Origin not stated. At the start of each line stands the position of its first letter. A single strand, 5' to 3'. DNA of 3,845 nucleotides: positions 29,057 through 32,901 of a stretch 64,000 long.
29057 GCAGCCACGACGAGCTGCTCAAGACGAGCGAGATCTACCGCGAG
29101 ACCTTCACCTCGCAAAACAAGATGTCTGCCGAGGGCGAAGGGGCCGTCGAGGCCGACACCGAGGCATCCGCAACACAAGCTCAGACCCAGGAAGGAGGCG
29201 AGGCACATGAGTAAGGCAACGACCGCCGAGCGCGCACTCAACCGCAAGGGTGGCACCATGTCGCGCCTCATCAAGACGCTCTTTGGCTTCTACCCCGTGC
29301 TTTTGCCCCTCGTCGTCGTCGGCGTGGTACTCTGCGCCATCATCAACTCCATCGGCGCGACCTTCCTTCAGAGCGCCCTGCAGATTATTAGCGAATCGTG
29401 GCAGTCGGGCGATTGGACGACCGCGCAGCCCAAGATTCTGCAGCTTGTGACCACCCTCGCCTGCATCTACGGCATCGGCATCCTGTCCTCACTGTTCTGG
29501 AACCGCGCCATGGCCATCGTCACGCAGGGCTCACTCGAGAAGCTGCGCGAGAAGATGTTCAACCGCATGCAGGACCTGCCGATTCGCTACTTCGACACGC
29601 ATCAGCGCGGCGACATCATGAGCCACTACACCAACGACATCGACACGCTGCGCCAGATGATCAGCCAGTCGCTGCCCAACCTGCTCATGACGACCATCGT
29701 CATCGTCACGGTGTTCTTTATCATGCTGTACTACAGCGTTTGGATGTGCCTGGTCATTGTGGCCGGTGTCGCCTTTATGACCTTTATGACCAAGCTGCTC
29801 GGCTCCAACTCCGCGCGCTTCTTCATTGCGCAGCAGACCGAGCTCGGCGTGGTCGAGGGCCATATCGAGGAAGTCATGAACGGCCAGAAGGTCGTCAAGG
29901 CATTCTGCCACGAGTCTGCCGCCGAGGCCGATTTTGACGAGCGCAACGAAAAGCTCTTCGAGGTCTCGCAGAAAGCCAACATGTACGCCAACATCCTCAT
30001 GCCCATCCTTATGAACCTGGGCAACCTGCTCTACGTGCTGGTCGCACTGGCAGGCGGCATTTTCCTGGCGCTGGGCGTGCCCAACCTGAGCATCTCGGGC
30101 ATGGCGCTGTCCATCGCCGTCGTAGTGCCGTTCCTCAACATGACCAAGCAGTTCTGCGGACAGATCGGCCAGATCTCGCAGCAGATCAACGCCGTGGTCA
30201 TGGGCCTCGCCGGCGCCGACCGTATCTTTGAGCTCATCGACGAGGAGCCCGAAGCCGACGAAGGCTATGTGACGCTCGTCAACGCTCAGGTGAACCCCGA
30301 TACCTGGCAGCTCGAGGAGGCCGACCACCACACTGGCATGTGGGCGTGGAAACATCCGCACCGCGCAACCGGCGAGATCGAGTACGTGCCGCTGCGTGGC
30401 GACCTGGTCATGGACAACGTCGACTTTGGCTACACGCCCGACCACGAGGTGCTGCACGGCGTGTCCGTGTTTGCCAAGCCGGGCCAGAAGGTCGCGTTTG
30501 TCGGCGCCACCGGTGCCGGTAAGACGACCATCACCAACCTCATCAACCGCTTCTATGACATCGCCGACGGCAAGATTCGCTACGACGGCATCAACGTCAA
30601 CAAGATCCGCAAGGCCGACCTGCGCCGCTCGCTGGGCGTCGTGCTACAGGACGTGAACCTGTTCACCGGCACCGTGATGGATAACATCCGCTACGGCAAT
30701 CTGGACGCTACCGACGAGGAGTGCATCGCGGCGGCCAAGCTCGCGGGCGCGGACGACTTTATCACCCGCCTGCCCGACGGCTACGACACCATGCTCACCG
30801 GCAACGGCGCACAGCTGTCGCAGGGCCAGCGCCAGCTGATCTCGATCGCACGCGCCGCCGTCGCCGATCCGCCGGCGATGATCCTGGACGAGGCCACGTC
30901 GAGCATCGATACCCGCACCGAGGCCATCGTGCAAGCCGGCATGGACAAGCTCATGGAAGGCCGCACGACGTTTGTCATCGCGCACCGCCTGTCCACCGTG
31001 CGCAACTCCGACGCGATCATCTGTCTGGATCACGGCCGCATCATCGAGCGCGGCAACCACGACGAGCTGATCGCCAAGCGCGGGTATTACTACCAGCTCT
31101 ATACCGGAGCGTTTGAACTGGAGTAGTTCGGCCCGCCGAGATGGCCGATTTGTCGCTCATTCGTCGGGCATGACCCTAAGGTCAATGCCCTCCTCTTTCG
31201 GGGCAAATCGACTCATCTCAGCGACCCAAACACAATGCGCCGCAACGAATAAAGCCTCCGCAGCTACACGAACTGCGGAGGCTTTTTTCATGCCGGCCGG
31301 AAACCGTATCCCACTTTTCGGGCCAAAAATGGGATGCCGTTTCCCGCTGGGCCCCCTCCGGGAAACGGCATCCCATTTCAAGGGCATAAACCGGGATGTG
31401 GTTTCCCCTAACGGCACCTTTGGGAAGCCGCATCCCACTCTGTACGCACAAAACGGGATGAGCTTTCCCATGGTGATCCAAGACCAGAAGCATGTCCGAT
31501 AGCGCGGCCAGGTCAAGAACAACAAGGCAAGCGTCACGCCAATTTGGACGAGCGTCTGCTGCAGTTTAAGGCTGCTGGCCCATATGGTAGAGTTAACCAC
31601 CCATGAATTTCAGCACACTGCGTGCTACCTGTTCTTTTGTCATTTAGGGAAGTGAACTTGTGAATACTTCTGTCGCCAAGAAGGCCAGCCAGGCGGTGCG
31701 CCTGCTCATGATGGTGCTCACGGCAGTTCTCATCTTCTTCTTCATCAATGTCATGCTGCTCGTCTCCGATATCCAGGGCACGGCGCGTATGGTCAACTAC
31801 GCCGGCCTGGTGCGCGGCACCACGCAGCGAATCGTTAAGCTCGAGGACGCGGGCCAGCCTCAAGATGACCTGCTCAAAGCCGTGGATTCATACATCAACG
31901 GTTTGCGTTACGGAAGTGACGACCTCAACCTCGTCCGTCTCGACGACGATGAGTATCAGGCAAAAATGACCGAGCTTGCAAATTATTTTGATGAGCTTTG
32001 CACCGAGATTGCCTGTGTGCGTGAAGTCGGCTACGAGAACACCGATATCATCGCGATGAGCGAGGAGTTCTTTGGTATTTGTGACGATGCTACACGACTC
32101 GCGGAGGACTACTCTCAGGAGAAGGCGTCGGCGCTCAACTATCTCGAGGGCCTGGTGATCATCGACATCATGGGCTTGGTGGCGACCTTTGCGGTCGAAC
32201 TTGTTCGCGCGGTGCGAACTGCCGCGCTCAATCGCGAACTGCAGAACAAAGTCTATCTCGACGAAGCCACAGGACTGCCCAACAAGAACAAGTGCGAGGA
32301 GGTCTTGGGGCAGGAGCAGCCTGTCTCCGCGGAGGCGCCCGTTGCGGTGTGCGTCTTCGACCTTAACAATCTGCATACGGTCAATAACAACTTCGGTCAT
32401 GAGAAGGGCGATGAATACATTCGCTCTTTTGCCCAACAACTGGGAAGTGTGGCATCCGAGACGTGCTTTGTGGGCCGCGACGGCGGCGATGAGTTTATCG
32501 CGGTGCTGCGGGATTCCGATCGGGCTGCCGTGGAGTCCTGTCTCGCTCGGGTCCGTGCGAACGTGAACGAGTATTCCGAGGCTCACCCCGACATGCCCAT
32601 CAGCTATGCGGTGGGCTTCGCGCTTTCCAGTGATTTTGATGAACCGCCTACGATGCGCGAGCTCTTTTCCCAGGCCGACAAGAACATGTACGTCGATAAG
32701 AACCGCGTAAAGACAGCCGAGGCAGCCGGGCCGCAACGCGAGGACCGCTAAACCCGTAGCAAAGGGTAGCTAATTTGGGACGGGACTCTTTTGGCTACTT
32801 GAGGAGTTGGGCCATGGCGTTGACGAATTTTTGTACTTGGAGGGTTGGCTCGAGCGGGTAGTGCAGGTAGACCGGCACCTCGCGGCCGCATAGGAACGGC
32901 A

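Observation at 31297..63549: Intergenic repeat family 2: BIME-like arrays of ~21-nt units in strictly alternating orientation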

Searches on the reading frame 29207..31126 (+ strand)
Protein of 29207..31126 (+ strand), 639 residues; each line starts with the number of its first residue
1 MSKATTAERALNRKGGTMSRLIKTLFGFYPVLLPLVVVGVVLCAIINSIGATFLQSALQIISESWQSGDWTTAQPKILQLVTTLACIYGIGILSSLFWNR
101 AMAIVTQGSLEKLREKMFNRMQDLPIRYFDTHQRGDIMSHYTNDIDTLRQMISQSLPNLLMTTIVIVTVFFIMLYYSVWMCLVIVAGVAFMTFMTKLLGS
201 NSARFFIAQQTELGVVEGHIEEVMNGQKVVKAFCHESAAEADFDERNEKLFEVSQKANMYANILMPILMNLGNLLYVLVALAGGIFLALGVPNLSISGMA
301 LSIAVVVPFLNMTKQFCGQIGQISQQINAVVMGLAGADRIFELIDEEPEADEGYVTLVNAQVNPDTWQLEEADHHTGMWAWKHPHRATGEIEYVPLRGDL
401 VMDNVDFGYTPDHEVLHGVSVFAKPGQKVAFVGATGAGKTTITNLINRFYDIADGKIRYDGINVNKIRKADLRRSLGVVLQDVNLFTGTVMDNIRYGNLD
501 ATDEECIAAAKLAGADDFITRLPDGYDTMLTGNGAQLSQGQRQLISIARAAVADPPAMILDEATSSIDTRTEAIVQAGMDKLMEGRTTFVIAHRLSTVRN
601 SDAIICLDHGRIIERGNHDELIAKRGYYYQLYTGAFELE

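Call 44: search_protein_families(library=pfam, proteins=[window:29207-31126:+], max_evalue=0.001)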
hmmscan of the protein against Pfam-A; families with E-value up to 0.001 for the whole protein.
window:29207-31126:+ (639 aa): 3 families
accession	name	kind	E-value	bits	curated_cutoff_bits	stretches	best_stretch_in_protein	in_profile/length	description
PF00664.28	ABC_membrane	-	9.4e-42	144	28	1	35-301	3-264/274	ABC transporter transmembrane region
PF00005.33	ABC_tran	-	4.8e-27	95.7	25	1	416-565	1-137/137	ABC transporter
PF02463.25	SMC_N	-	0.00031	20.7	40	1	225-606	114-210/220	RecF/RecN/SMC N terminal domain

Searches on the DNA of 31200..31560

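Call 26: search_rna_families(source=window, start=31200, end=31560, threshold=evalue, max_evalue=10)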
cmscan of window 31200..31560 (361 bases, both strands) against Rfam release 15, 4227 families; matches with E-value up to 10: 12.
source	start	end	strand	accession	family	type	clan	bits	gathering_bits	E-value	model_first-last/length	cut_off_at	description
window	31237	31287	+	RF02790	sodF_sRNA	Gene; sRNA;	-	30.1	46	0.0056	1-90/90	no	sodF sRNA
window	31255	31377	+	RF02342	ar7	Gene; sRNA;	-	25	60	0.0041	1-145/145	no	Alphaproteobacterial sRNA ar7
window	31326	31379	+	RF00816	mir-245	Gene; miRNA;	-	24.2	70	0.0081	1-85/85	no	mir-245 microRNA precursor family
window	31226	31290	+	RF02074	STnc240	Gene; sRNA;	-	17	55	7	1-77/77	no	Enterobacterial sRNA STnc240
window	31327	31380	-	RF03620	mir-1233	Gene; miRNA;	-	16.8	87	2.8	1-82/82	no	mir-1233 microRNA precursor family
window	31359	31468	-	RF00815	mir-244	Gene; miRNA;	-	15.9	62.5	1.8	1-94/94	no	mir-244 microRNA precursor family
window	31248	31293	+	RF00489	ctRNA_p42d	Gene; antisense;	-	15.5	50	1.5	1-46/46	no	ctRNA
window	31327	31381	+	RF01059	mir-598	Gene; miRNA;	-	14.8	69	3.1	1-80/80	no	mir-598 microRNA precursor family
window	31224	31335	-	RF02600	BASRCI27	Gene; sRNA;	-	13.4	59.8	1.6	1-167/167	no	Brucella sRNA CI27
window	31292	31351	+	RF03469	mir-1179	Gene; miRNA;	-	13.4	80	9.5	1-82/82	no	mir-1179 microRNA precursor family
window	31200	31220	-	RF02840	Ref68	Gene; sRNA;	-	11.4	44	3.7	1-21/124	3'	Enterococcus sRNA 68 (Lacto-3 RNA)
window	31331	31374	-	RF02558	CbSR2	Gene; antisense;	-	9.5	300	4.5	178-228/243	no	Coxiella burnetii sRNA 2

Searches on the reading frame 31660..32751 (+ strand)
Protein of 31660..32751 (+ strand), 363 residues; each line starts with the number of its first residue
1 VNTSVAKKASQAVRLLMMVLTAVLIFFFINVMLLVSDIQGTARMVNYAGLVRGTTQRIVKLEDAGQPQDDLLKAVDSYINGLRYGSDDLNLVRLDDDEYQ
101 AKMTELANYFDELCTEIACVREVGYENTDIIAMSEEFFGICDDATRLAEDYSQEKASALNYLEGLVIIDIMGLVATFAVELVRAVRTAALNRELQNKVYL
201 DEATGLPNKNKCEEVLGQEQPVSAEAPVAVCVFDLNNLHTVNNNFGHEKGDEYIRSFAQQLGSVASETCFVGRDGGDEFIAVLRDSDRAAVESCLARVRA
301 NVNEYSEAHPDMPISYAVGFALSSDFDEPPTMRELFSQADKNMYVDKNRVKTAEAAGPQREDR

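Call 11: find_encoding_contigs(protein=window:31660-32751:+, flank=3000, max_places=10)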
Protein window:31660-32751:+ (363 aa): 3 contigs read that carry it; 2 places shown.
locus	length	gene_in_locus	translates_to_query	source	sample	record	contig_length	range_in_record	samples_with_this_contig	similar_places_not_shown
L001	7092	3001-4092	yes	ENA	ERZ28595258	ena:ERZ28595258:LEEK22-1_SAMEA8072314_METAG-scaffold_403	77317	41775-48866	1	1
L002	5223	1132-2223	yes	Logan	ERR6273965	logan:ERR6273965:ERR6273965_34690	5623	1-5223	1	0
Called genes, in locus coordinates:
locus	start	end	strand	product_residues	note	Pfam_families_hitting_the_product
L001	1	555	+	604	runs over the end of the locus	PF00664:ABC_membrane, PF00005:ABC_tran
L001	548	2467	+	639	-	PF00664:ABC_membrane, PF00005:ABC_tran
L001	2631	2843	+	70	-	-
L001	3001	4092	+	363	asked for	PF00990:GGDEF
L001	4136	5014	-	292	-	PF00126:HTH_1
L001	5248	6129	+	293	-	PF00106:adh_short, PF01370:Epimerase (faint), PF02737:3HCDH_N (weak), PF08659:KR, PF13561:adh_short_C2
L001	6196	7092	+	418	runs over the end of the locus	PF00083:Sugar_tr (faint), PF07690:MFS_1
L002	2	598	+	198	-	PF00005:ABC_tran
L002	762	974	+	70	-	-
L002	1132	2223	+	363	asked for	PF00990:GGDEF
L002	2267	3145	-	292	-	PF00126:HTH_1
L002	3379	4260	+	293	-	PF00106:adh_short, PF01370:Epimerase (faint), PF02737:3HCDH_N (weak), PF08659:KR, PF13561:adh_short_C2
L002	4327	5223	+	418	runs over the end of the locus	PF00083:Sugar_tr (faint), PF07690:MFS_1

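Call 44: search_protein_families(library=pfam, proteins=[window:31660-32751:+], max_evalue=0.001)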
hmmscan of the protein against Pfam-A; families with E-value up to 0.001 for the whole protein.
window:31660-32751:+ (363 aa): 1 family
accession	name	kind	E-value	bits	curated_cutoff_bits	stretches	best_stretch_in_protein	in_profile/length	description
PF00990.26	GGDEF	-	2.2e-24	86.5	23.8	1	199-349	2-157/161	Diguanylate cyclase, GGDEF domain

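Call 66: find_homologous_proteins(query=window:31660-32751:+, max_evalue=1e-30)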
Query window:31660-32751:+ (363 aa): 653 proteins with E <= 1e-30 among 8000 candidates; the best 120 are listed.
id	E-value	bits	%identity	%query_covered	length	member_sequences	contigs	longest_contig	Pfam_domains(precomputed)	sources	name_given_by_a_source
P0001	3.8e-240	814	87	100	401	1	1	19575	PF00990.27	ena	-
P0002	1.3e-226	769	96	100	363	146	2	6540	PF00990.27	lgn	-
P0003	1.8e-225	765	95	100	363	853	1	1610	PF00990.27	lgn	-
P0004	3.2e-225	765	96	100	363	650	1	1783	PF00990.27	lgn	-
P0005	1.9e-224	762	96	100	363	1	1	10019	PF00990.27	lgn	-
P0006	2.5e-224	762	96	100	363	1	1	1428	PF00990.27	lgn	-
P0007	4.3e-224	761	95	100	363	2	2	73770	PF00990.27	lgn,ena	-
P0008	7.6e-224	760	96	100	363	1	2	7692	PF00990.27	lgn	-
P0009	5.4e-223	757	94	100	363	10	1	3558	PF00990.27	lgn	-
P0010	9.0e-223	757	95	100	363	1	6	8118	PF00990.27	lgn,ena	-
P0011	9.1e-223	757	95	100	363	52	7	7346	PF00990.27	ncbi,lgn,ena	-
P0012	3.7e-222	755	94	100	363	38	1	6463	PF00990.27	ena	-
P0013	1.3e-221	753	95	100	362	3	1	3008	PF00990.27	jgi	jgi:diguanylate cyclase (GGDEF)-like protein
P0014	5.7e-221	751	94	100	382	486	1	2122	PF00990.27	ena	-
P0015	9.0e-221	750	95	100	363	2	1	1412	PF00990.27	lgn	-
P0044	3.5e-207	705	88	100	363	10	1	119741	PF00990.27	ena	-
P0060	1.3e-185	634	79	100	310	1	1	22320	PF00990.27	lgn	-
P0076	1.1e-153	529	69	98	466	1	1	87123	PF00990.27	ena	-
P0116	4.5e-132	458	61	98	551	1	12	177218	PF00990.27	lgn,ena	-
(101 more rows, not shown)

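Call 67: find_encoding_contigs(protein=P0044, flank=3000, max_places=1)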
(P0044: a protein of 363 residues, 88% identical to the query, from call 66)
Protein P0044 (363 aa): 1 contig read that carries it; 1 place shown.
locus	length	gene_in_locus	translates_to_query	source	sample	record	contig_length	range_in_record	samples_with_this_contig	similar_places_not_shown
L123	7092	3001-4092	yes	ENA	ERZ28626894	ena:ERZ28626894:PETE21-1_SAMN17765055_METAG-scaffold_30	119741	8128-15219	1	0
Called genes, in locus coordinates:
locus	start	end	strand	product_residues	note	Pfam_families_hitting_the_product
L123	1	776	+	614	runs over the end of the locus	PF00664:ABC_membrane, PF00005:ABC_tran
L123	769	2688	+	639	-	PF00664:ABC_membrane, PF00005:ABC_tran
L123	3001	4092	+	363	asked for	PF00990:GGDEF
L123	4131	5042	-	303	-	PF00126:HTH_1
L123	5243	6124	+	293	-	PF00106:adh_short, PF01370:Epimerase (faint), PF02737:3HCDH_N (weak), PF08659:KR, PF13561:adh_short_C2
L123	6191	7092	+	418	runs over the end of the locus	PF00083:Sugar_tr (faint), PF07690:MFS_1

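Call 68: find_encoding_contigs(protein=P0060, flank=3000, max_places=1)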
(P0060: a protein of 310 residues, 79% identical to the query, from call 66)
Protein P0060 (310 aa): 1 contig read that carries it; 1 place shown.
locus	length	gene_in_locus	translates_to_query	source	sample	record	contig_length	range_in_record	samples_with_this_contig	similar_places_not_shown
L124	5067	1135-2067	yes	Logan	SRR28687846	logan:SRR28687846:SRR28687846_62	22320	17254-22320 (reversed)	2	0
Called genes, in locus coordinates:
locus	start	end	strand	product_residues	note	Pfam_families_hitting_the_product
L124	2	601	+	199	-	?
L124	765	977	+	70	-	-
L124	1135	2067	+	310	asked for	PF00990:GGDEF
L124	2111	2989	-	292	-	PF00126:HTH_1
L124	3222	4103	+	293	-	PF00106:adh_short, PF08659:KR, PF13561:adh_short_C2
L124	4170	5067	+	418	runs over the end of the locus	PF00083:Sugar_tr (faint), PF07690:MFS_1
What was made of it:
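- A gene caller places a 70-aa ORF over array 1 (calls 11, 68).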

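Call 69: find_encoding_contigs(protein=P0076, flank=3000, max_places=1)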
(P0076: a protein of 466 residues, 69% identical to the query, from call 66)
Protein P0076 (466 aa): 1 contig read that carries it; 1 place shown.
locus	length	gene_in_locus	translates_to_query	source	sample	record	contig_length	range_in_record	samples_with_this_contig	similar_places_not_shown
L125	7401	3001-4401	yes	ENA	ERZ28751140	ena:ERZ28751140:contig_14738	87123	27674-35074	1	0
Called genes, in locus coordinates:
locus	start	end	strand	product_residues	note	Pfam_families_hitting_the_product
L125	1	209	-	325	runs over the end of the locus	PF16654:DAPDH_C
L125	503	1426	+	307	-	PF00126:HTH_1, PF03466:LysR_substrate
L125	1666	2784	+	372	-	PF01717:Meth_synt_2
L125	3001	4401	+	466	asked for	PF00990:GGDEF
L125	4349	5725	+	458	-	PF00512:HisKA, PF02518:HATPase_c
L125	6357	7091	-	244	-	PF03167:UDG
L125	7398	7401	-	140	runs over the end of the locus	PF00520:Ion_trans (weak), PF07885:Ion_trans_2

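Call 70: find_encoding_contigs(protein=P0116, flank=3000, max_places=1)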
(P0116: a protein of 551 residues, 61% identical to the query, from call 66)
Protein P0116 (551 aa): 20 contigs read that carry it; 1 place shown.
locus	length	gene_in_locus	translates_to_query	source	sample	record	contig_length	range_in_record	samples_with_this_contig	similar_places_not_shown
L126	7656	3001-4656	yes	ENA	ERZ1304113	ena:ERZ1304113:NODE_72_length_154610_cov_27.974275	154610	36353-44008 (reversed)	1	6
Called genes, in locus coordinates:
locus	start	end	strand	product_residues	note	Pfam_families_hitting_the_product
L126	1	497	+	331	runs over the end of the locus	PF01297:ZnuA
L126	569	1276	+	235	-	PF00005:ABC_tran, PF02463:SMC_N (faint), PF13304:AAA_21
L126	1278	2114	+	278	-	PF00950:ABC-3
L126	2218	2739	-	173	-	-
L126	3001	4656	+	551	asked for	PF00990:GGDEF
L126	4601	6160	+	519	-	PF00512:HisKA, PF02518:HATPase_c, PF00072:Response_reg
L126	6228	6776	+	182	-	PF04015:DUF362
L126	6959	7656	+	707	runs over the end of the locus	PF03924:CHASE, PF00512:HisKA, PF02518:HATPase_c, PF00072:Response_reg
